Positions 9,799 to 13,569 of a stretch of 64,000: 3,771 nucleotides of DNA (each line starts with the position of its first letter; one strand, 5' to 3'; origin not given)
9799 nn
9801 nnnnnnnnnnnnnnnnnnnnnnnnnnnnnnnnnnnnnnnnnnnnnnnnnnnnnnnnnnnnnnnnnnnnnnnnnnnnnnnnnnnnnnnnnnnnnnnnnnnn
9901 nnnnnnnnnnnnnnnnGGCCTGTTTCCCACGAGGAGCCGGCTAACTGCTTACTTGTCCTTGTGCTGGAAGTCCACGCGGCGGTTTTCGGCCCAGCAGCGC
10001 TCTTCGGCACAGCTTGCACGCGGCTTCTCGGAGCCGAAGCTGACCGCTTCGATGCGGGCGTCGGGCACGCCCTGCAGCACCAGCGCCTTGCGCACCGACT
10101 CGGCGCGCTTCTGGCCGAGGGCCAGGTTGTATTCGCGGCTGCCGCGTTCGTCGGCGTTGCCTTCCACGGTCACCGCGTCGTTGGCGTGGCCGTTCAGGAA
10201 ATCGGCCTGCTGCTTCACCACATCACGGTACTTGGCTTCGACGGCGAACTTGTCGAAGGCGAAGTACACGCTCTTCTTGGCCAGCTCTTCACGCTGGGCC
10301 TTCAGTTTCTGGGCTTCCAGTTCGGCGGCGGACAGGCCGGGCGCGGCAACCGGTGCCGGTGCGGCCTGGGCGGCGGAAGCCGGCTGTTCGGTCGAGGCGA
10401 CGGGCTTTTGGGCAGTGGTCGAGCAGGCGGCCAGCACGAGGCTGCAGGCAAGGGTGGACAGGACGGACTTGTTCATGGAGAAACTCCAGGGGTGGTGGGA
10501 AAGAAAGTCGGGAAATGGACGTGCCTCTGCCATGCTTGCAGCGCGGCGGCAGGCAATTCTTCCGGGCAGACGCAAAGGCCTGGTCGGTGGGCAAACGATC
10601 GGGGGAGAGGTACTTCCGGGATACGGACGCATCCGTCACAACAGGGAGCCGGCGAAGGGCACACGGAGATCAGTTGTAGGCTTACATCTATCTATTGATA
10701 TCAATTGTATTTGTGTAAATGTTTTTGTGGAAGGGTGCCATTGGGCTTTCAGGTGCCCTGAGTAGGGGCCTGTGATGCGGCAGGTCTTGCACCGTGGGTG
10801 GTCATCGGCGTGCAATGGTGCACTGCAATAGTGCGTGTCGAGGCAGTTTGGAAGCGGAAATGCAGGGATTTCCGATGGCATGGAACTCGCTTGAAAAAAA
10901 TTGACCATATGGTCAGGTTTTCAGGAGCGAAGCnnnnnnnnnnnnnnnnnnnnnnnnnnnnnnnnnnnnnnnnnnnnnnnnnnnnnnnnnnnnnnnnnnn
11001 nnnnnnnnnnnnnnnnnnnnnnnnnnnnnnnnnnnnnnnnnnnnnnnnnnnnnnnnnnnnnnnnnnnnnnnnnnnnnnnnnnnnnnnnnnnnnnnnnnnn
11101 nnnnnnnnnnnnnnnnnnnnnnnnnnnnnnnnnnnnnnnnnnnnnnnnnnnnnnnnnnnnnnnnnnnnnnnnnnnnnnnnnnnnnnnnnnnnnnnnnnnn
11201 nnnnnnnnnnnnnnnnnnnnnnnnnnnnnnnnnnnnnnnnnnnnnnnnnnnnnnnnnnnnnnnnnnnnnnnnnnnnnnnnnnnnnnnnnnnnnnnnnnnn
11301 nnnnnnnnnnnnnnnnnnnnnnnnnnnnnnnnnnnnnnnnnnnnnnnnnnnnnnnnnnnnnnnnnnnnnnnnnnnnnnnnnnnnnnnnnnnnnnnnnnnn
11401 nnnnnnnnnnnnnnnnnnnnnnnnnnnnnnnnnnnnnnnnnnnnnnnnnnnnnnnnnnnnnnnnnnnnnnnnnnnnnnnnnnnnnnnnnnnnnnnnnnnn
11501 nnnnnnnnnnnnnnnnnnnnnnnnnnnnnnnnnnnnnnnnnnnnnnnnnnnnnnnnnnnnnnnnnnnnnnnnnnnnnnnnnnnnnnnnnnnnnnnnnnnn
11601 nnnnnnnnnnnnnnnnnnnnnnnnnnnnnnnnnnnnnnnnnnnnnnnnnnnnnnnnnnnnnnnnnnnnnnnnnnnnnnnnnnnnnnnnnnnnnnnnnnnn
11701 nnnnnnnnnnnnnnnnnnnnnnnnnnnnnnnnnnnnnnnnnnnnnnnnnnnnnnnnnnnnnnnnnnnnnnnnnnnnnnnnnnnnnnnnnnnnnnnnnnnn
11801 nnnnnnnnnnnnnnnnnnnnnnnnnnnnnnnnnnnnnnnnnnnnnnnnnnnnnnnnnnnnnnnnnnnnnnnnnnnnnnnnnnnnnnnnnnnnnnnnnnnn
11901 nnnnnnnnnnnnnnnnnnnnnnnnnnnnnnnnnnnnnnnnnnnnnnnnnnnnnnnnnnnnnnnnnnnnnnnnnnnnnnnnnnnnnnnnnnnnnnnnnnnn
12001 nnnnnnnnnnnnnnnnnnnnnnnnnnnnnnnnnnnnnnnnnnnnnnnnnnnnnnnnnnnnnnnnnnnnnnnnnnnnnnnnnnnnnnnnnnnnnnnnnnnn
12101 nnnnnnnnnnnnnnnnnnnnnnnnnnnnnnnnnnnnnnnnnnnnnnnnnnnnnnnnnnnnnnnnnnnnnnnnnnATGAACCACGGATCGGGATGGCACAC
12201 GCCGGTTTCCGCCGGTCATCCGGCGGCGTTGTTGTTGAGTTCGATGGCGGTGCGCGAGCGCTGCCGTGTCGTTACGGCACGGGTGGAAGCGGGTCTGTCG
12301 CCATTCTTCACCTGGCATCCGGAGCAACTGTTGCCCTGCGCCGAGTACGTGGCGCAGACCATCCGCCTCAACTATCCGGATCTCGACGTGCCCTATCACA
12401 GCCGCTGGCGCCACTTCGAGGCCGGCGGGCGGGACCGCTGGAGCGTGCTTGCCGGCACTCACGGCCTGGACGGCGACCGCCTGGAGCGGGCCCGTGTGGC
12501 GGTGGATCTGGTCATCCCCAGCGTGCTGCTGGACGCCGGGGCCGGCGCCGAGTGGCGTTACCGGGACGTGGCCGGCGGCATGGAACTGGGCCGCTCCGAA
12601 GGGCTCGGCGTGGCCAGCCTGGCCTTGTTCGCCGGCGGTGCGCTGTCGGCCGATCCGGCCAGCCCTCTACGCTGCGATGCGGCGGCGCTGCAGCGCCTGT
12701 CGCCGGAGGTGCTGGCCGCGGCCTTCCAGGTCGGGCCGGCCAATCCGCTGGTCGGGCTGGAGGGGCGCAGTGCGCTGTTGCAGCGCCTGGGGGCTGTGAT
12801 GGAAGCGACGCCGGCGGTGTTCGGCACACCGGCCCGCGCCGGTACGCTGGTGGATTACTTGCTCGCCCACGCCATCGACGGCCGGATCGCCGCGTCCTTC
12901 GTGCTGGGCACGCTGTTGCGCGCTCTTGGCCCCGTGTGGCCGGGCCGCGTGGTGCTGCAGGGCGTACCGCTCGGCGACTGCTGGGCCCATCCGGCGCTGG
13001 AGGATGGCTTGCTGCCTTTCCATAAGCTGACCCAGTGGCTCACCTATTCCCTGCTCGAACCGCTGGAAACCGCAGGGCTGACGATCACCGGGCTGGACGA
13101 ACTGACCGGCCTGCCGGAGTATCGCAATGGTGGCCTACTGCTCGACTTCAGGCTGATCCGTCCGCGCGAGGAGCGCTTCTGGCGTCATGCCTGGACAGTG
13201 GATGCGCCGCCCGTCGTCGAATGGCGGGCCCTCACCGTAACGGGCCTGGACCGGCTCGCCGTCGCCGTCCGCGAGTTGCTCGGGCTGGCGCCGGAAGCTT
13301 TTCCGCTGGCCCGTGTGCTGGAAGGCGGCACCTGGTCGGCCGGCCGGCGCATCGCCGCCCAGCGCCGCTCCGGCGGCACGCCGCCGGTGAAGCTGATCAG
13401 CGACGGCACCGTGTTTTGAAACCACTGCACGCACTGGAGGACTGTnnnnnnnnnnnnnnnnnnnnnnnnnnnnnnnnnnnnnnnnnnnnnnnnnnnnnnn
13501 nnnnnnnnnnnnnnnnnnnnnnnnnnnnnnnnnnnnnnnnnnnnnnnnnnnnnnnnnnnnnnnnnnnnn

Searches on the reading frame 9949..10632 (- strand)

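Call 33: search_protein_families(library=pfam, proteins=[window:9949-10632:-], max_evalue=0.00001)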
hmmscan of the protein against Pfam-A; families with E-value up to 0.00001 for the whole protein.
window:9949-10632:- (227 aa): 1 family
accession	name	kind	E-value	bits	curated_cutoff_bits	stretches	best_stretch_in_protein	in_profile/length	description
PF00691.25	OmpA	-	6.2e-21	75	27.2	1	123-211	1-91/98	OmpA family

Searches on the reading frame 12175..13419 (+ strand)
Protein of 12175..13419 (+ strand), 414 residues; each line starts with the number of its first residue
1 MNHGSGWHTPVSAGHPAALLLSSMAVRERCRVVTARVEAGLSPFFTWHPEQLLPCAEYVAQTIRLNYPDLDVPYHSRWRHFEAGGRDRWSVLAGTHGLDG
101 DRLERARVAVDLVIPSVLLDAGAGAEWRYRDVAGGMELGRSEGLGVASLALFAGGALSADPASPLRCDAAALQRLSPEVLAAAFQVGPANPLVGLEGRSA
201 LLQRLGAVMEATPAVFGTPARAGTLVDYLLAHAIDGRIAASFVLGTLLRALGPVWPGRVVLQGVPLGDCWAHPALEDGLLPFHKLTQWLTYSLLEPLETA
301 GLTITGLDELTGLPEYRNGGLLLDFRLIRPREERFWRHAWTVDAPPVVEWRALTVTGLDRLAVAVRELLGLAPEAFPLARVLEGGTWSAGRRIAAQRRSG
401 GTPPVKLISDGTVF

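Call 6: search_protein_families(library=pfam, proteins=[window:12175-13419:+])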
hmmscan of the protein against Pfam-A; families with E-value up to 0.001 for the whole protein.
window:12175-13419:+ (414 aa): 1 family
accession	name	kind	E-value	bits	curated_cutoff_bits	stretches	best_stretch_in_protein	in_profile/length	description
PF07958.16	DUF1688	-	4.3e-139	464.3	25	1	20-414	2-420/420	Protein of unknown function (DUF1688)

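Call 7: search_protein_families(library=ncbifam, proteins=[window:12175-13419:+])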
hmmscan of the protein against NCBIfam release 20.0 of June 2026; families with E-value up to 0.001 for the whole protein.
window:12175-13419:+ (414 aa): 0 families

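Call 36: search_solved_structures(query=window:12175-13419:+, max_evalue=1)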
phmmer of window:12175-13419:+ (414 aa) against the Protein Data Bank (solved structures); distinct sequences matched with E-value up to 1: 0.

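Call 63: find_homologous_proteins(query=window:12175-13419:+, max_evalue=0.00001)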
Query window:12175-13419:+ (414 aa): 8000 proteins with E <= 0.00001 among 8000 candidates; the best 120 are listed.
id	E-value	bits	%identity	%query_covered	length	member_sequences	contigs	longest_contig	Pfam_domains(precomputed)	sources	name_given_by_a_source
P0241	4.8e-263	891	96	100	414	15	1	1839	PF07958.17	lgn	-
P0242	5.2e-239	812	89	100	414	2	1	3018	PF07958.17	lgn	-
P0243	1.7e-237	807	88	100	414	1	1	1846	PF07958.17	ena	-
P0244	4.4e-211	720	80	99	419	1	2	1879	PF07958.17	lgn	-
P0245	7.8e-211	719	79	99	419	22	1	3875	PF07958.17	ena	-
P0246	8.9e-211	719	80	99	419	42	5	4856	PF07958.17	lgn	-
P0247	1.5e-210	718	80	99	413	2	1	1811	PF07958.17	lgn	-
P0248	1.8e-209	714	79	99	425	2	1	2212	PF07958.17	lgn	-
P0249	7.8e-209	712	80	99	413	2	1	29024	PF07958.17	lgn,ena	-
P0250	7.7e-207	706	78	99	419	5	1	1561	PF07958.17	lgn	-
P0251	4.3e-205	700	78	100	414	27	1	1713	PF07958.17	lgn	-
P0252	3.5e-202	690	77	99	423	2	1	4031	PF07958.17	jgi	jgi:hypothetical protein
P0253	1.2e-201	688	76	100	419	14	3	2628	PF07958.17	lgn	-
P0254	7.5e-198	676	74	99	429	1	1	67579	PF07958.17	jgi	jgi:uncharacterized protein DUF1688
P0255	3.6e-193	661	74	100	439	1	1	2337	PF07958.17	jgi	jgi:uncharacterized protein DUF1688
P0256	6.6e-191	653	73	99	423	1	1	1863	PF07958.17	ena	-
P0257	9.1e-191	653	73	99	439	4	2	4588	PF07958.17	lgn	-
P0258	7.8e-190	650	73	99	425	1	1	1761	PF07958.17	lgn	-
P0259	8.3e-190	649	73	99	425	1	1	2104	PF07958.17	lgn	-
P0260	1.4e-189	649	74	98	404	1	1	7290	PF07958.17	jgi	jgi:uncharacterized protein DUF1688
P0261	4.0e-189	647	72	99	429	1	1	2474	PF07958.17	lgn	-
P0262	1.2e-183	629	70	99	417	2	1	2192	PF07958.17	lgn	-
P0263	3.6e-183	628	72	99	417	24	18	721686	PF07958.17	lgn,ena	-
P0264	5.9e-182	624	71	99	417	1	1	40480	PF07958.17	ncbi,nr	ncbi:MAG: URC4/urg3 family protein [Azoarcus sp.]|nr:URC4/urg3 family protein [Azoarcus sp.]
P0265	1.7e-181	622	71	99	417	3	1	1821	PF07958.17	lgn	-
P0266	2.3e-181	622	71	99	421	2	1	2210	PF07958.17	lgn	-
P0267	8.2e-181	620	71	99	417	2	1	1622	PF07958.17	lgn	-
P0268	8.3e-181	620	69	100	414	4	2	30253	PF07958.17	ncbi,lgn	-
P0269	3.4e-180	618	71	100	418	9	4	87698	PF07958.17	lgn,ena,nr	nr:DUF1688 family protein [uncultured Caldimonas sp.]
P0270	1.4e-179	616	70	100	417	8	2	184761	PF07958.17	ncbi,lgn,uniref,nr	ncbi:DUF1688 family protein [Azoarcus indigens]|uniref:Uncharacterized protein DUF1688 n=1 Tax=Azoar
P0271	1.6e-178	612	69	100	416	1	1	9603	PF07958.17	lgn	-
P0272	2.6e-178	612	68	100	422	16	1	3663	PF07958.17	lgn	-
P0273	3.8e-178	611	70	99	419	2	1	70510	PF07958.17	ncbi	-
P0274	4.2e-178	611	70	99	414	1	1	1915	PF07958.17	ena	-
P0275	4.6e-178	611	70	99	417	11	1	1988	PF07958.17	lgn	-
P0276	8.8e-178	610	69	100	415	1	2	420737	PF07958.17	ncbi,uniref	ncbi:URC4/urg3 family protein [Uliginosibacterium sediminicola]|uniref:URC4/urg3 family protein n=1 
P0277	1.1e-177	610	68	100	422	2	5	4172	PF07958.17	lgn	-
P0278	1.2e-177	609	69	100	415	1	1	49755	PF07958.17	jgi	jgi:Protein of unknown function (DUF1688)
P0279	4.3e-177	608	67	99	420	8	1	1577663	PF07958.17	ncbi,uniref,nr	ncbi:URC4/urg3 family protein [Uliginosibacterium sp. H1]|uniref:URC4/urg3 family protein n=1 Tax=Ul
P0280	5.7e-177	607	71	99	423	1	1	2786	PF07958.17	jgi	-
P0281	7.8e-177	607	69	99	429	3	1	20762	PF07958.17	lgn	-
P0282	4.0e-176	604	69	100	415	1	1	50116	PF07958.17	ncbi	-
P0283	4.0e-176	604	69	99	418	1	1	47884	PF07958.17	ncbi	ncbi:MAG: URC4/urg3 family protein [Pseudomonadota bacterium]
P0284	6.6e-176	604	70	99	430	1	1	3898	PF07958.17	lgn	-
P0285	8.6e-176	603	70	99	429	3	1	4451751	PF07958.17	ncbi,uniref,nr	ncbi:hypothetical protein dqs_3917 [Azoarcus olearius]|uniref:URC4/urg3 family protein n=1 Tax=Azoar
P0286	1.8e-175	602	68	100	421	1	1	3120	PF07958.17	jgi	jgi:hypothetical protein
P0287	1.2e-174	600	68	100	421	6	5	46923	PF07958.17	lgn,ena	-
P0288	1.4e-174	599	70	99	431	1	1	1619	PF07958.17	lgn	-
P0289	1.5e-174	599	68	100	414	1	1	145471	PF07958.17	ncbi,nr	ncbi:MAG: URC4/urg3 family protein [Zoogloeaceae bacterium]|nr:URC4/urg3 family protein [Zoogloeacea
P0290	2.0e-174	599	69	99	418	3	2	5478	PF07958.17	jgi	jgi:hypothetical protein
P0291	2.1e-174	599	70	100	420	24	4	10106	PF07958.17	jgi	jgi:hypothetical protein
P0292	2.2e-174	599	70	99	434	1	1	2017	PF07958.17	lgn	-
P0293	3.0e-174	598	70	99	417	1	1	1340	PF07958.17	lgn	-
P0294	5.0e-174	597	68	100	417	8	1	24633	PF07958.17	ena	-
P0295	5.6e-174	597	67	99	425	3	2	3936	PF07958.17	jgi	-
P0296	1.4e-173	596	68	99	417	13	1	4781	PF07958.17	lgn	-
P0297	1.7e-173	596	69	94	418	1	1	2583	PF07958.17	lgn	-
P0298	1.7e-173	596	68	100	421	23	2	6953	PF07958.17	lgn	-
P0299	2.0e-173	595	68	99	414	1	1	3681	PF07958.17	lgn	-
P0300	2.0e-173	595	68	100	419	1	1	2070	PF07958.17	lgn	-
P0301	3.5e-173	595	69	99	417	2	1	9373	PF07958.17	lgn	-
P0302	3.7e-173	595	68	99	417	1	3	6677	PF07958.17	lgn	-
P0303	4.8e-173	594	68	99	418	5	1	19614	PF07958.17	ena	-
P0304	7.5e-173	594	67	99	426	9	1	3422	PF07958.17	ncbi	-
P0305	7.8e-173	594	67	100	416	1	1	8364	PF07958.17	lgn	-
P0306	8.1e-173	593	68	99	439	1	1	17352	PF07958.17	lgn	-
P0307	8.3e-173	593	68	99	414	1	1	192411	PF07958.17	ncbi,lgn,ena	-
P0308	1.1e-172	593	67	100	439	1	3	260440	PF07958.17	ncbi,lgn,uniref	ncbi:URC4/urg3 family protein [Cupriavidus sp. 2TAF22]|uniref:URC4/urg3 family protein n=1 Tax=uncla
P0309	1.2e-172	593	67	99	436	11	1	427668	PF07958.17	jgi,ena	-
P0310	2.0e-172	592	67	100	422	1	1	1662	PF07958.17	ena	-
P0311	2.5e-172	592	67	99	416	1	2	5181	PF07958.17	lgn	-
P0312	3.2e-172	592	70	99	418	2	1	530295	PF07958.17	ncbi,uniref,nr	ncbi:URC4/urg3 family protein [Schlegelella sp. S2-27]|uniref:URC4/urg3 family protein n=1 Tax=Caldi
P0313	6.5e-172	591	68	99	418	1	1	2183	PF07958.17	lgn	-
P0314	6.7e-172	590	67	99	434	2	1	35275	PF07958.17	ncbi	-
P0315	6.9e-172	590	68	100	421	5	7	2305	PF07958.17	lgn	-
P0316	9.7e-172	590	67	99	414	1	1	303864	PF07958.17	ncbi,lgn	ncbi:URC4/urg3 family protein [soil metagenome]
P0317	1.0e-171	590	68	99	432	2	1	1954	PF07958.17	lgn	-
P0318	1.1e-171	590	68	99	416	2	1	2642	PF07958.17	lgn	-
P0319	1.2e-171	590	66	100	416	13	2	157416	PF07958.17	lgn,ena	-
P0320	1.4e-171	589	68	99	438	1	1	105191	PF07958.17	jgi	-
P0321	1.4e-171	589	67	99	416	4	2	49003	PF07958.17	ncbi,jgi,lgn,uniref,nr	ncbi:MAG TPA: URC4/urg3 family protein [Noviherbaspirillum sp.]|jgi:hypothetical protein|uniref:URC4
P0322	2.1e-171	589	68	100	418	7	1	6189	PF07958.17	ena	-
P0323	2.2e-171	589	67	99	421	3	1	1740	PF07958.17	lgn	-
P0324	2.3e-171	589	67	99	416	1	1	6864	PF07958.17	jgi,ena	-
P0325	2.4e-171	589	67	100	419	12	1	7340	PF07958.17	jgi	jgi:hypothetical protein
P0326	3.7e-171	588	68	99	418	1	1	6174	PF07958.17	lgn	-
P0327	4.2e-171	588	67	99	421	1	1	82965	PF07958.17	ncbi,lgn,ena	-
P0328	5.1e-171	588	67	99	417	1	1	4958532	PF07958.17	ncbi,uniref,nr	ncbi:URC4/urg3 family protein [Azoarcus sp. L1K30]|uniref:URC4/urg3 family protein n=1 Tax=Azoarcus 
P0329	5.2e-171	588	67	99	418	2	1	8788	PF07958.17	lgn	-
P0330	7.6e-171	587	68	99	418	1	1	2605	PF07958.17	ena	-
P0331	7.6e-171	587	69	99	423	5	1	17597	PF07958.17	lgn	-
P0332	1.1e-170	586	68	99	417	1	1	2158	PF07958.17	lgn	-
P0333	1.2e-170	586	66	100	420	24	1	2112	PF07958.17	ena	-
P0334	1.3e-170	586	66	99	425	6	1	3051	PF07958.17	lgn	-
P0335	2.3e-170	585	64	100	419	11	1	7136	PF07958.17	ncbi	-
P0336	2.5e-170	585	66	100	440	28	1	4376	PF07958.17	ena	-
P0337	3.0e-170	585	66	99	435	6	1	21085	PF07958.17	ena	-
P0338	3.2e-170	585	66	99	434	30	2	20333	PF07958.17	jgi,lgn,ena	-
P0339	3.3e-170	585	65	100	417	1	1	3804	PF07958.17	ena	-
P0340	9.2e-170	583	67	99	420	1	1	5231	PF07958.17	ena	-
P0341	9.4e-170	583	65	100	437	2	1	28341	PF07958.17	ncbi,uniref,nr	ncbi:URC4/urg3 family protein [Cupriavidus sp. IDO]|uniref:URC4/urg3 family protein n=1 Tax=Cupriavi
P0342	1.1e-169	583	66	99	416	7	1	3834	PF07958.17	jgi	jgi:hypothetical protein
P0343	1.2e-169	583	66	99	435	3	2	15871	PF07958.17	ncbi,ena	-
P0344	1.2e-169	583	67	99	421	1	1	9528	PF07958.17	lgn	-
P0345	1.4e-169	583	66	99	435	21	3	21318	PF07958.17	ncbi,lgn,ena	-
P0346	1.6e-169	583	66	99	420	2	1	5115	PF07958.17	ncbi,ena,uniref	ncbi:URC4/urg3 family protein [Noviherbaspirillum sp.]|uniref:URC4/urg3 family protein n=1 Tax=Novih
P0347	1.9e-169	582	65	100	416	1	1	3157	PF07958.17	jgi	jgi:hypothetical protein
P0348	2.7e-169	582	66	100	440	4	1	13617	PF07958.17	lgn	-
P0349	4.0e-169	581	67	99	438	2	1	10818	PF07958.17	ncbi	-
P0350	4.1e-169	581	66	99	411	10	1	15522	PF07958.17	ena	-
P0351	4.5e-169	581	67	99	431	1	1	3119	PF07958.17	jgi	jgi:hypothetical protein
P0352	4.7e-169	581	66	100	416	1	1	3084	PF07958.17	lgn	-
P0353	1.0e-168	580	66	100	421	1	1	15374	PF07958.17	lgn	-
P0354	1.3e-168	580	66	100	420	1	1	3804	PF07958.17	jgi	jgi:hypothetical protein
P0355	1.4e-168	580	66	100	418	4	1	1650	PF07958.17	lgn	-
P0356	1.4e-168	579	65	100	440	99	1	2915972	PF07958.17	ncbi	ncbi:URC4/urg3 family protein [Cupriavidus necator]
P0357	1.8e-168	579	66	99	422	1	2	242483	PF07958.17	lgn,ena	-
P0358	1.8e-168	579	67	100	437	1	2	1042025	PF07958.17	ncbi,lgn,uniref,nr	ncbi:DUF1688 family protein [Corticibacter populi]|uniref:DUF1688 family protein n=1 Tax=Corticibact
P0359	2.0e-168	579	64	100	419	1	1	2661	PF07958.17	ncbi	-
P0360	2.5e-168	579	63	100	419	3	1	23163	PF07958.17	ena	-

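Call 70: predict_structure(alignment_id=A2)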
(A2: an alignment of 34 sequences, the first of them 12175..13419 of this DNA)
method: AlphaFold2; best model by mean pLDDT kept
length: 414 residues; sequences in the alignment: 34
mean_pLDDT: 90.1   pTM: 0.89
mean pLDDT of the five models: 90.1, 88.9, 88.7, 85.5, 84.5
residues with pLDDT >= 90: 294; 70-90: 102; 50-70: 10; < 50: 8
segments of 3 or more residues with pLDDT < 50: 1-8
pLDDT, mean of each block of 10 residues (from residue 1): 41 83 94 98 97 97 94 91 90 93 97 93 81 87 93 96 95 95 93 87 94 93 98 97 92 78 85 94 91 96 95 87 96 93 93 96 97 92 85 81 79 54
secondary structure, 60 per line:
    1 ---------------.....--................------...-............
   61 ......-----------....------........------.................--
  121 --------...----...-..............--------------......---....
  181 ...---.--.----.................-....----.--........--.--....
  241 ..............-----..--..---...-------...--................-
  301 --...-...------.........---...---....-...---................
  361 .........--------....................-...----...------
elements in order: H16-20 H23-38 E45-47 H49-66 H78-81 H88-95 H102-118 E129-131 E136-138 H140-153 H169-173 H177-183 H195-211 H213-216 H224-231 E237-239 H240-254 E269-271 E279-281 H284-299 E303-305 H316-324 E328-330 H334-337 E339-341 H345-369 H378-397 E406-408

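Call 72: fold_search(model_id=the predicted structure, library=pdb)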
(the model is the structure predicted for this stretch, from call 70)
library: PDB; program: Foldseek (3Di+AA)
matches with E <= 10: 110; with E <= 0.001: 11
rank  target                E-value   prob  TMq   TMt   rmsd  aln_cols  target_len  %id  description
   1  7u07_B                1.4e-08  1.00  0.60  0.76   4.4       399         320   18  Crystal structure of queuine salvage enzyme DUF2419, apo form (released 2022-12-21)
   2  7u07_A                2.3e-08  1.00  0.60  0.75   4.4       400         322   18  Crystal structure of queuine salvage enzyme DUF2419, apo form (released 2022-12-21)
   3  7u5a_B                2.5e-08  1.00  0.54  0.69   6.6       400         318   18  Crystal structure of queuine salvage enzyme DUF2419 mutant K199C, complexed with queuosine (released 2022-12-21)
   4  7u1o_B                5.5e-08  1.00  0.61  0.77   4.0       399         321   18  Crystal structure of queuine salvage enzyme DUF2419 complexed with queuosine (released 2022-12-21)
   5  7u91_A                6.5e-08  1.00  0.59  0.73   4.7       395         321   18  Crystal structure of queuine salvage enzyme DUF2419, in complex with queuosine-5'-monophosphate (released 2022-12-21)
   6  7uk3                  7.8e-08  1.00  0.55  0.69   6.0       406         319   16  Crystal structure of queuine salvage enzyme DUF2419, wild-type (non-His6x tagged) (released 2022-12-21)
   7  7ulc_B                1.4e-07  1.00  0.59  0.74   4.4       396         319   18  Crystal structure of queuine salvage enzyme DUF2419 mutant D231N, in complex with queuosine-5'-monophosphate (released 2022-12-21)
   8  7ugk_B                1.6e-07  1.00  0.61  0.73   4.9       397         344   14  Crystal structure of the human queuine salvage enzyme DUF2419, wild-type apo form (released 2022-12-21)
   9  7ugk_A                2.4e-07  1.00  0.62  0.74   4.7       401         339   14  Crystal structure of the human queuine salvage enzyme DUF2419, wild-type apo form (released 2022-12-21)
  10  7u5a_A                2.5e-07  1.00  0.57  0.70   5.6       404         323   18  Crystal structure of queuine salvage enzyme DUF2419 mutant K199C, complexed with queuosine (released 2022-12-21)
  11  7ulc_A                5.0e-07  1.00  0.58  0.74   4.7       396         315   17  Crystal structure of queuine salvage enzyme DUF2419 mutant D231N, in complex with queuosine-5'-monophosphate (released 2022-12-21)
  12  9m3f_A                4.8e-01  0.05  0.13  0.10  22.8       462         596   10  Cryo-EM structure of Rc-o319 RBD/R. cornutus ACE2 complex (released 2025-08-27)
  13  7cyg_B                1.1e+00  0.03  0.10  0.12  21.7       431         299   11  Crystal structure of a cysteine-pair mutant (Y113C-P190C) of a bacterial bile acid transporter before disulfide bond f (released 2021-01-13)
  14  8e60                  1.1e+00  0.03  0.10  0.11  21.7       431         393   15  X-ray structure of the Deinococcus radiodurans Nramp/MntH divalent transition metal transporter WT in an occluded, manga (released 2023-05-03)
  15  7cyk_B                1.3e+00  0.03  0.10  0.12  21.9       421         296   11  Crystal structure of a second cysteine-pair mutant (V110C-I197C) of a bacterial bile acid transporter before disulfide (released 2021-01-13)
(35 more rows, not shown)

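Call 73: search_solved_structures(query=A2, max_evalue=10, show_alignments=3)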
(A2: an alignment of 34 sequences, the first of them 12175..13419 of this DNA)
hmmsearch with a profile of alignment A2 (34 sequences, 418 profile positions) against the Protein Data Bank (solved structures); distinct sequences matched with E-value up to 10: 0.

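Call 74: search_protein_families(library=pfam, proteins=[window:12175-13419:+], max_evalue=10)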
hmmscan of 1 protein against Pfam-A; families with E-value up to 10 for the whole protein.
window:12175-13419:+ (414 aa): 1 family
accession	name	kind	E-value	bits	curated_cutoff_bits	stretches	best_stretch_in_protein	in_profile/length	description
PF07958.16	DUF1688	-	4.3e-139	464.3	25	1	20-414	2-420/420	Protein of unknown function (DUF1688)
